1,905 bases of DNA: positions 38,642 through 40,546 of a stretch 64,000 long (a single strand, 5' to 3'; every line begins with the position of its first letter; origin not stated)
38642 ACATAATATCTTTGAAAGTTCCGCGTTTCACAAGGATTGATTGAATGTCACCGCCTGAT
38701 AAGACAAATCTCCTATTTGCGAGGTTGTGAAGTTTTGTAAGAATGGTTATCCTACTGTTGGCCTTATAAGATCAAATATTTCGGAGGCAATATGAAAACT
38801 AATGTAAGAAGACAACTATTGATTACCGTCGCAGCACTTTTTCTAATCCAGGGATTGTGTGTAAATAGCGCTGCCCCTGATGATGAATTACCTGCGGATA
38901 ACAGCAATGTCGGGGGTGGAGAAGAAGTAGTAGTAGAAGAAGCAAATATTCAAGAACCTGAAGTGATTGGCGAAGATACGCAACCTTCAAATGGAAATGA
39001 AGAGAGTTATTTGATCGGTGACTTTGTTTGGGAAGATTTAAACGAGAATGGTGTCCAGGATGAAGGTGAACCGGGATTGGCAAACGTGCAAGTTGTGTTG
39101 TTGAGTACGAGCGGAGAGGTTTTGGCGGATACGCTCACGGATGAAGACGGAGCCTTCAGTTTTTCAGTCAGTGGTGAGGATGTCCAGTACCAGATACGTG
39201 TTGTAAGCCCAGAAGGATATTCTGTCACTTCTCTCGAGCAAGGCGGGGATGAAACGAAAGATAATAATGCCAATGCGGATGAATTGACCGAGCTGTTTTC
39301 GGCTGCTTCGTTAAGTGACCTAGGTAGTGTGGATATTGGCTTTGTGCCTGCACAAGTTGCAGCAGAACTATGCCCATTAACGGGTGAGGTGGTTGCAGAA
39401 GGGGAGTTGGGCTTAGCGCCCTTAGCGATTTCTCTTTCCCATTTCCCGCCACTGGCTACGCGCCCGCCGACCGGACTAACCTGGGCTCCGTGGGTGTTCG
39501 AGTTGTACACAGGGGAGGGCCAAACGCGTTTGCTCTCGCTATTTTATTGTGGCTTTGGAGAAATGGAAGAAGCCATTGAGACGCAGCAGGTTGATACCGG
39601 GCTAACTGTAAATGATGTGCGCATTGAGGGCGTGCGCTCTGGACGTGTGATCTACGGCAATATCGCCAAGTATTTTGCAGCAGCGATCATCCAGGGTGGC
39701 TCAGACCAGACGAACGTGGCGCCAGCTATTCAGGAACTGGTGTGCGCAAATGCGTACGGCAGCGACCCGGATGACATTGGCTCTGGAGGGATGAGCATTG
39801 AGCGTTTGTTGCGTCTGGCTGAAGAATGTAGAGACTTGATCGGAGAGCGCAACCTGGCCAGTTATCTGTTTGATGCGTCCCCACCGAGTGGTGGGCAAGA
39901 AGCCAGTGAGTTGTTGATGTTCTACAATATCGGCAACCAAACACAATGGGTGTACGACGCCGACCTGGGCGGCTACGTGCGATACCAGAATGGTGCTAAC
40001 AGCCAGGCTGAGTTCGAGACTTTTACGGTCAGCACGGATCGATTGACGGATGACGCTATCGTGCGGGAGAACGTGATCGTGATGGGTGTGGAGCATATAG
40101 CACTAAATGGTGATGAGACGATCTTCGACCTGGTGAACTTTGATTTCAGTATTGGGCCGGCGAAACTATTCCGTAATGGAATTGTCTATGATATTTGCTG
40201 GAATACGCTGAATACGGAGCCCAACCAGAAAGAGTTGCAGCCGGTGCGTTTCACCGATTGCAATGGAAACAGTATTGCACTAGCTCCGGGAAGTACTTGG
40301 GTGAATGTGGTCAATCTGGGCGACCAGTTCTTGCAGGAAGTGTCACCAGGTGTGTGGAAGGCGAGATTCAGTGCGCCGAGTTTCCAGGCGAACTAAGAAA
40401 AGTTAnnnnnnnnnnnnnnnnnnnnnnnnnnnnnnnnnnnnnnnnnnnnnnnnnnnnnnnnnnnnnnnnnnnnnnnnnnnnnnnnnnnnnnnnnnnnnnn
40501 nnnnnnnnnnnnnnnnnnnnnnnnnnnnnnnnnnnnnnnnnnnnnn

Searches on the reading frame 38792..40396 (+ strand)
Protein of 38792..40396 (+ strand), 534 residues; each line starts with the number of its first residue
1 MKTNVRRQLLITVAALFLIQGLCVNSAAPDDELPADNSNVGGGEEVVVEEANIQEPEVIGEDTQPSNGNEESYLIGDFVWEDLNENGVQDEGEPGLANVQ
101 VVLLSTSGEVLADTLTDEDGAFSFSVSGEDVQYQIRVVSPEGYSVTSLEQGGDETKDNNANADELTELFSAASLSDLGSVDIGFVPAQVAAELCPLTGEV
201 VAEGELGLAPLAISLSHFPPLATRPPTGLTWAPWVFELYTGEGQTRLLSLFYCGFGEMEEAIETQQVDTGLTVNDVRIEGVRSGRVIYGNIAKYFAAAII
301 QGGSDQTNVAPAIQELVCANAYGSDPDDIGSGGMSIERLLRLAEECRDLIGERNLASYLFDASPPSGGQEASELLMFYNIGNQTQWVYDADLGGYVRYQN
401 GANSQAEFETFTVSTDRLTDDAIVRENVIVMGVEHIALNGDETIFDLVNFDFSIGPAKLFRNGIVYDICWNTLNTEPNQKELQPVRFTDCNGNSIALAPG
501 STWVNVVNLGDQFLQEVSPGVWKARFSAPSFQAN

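Call 98: search_protein_families(library=pfam, proteins=[window:38792-40396:+], max_evalue=0.01)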
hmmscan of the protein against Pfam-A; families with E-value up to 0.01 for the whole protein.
window:38792-40396:+ (534 aa): 5 families
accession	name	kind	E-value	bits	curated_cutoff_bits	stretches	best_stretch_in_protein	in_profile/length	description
PF17210.9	SdrD_B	-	1.3e-25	90.2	29.7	1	75-183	3-111/112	SdrD B-like domain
PF17479.7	DUF3048_C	-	1.7e-13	51.3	25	1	378-504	5-114/114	Protein of unknown function (DUF3048) C-terminal domain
PF13620.12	CarboxypepD_reg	-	6.6e-05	23.6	32.3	1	88-147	6-64/82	Carboxypeptidase regulatory-like domain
PF11258.13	DUF3048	-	0.0002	22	25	1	196-307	1-93/148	Protein of unknown function (DUF3048) N-terminal domain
PF11974.14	bMG3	-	0.00074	19.9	34.9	1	96-148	28-85/103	Bacterial alpha-2-macroglobulin MG3 domain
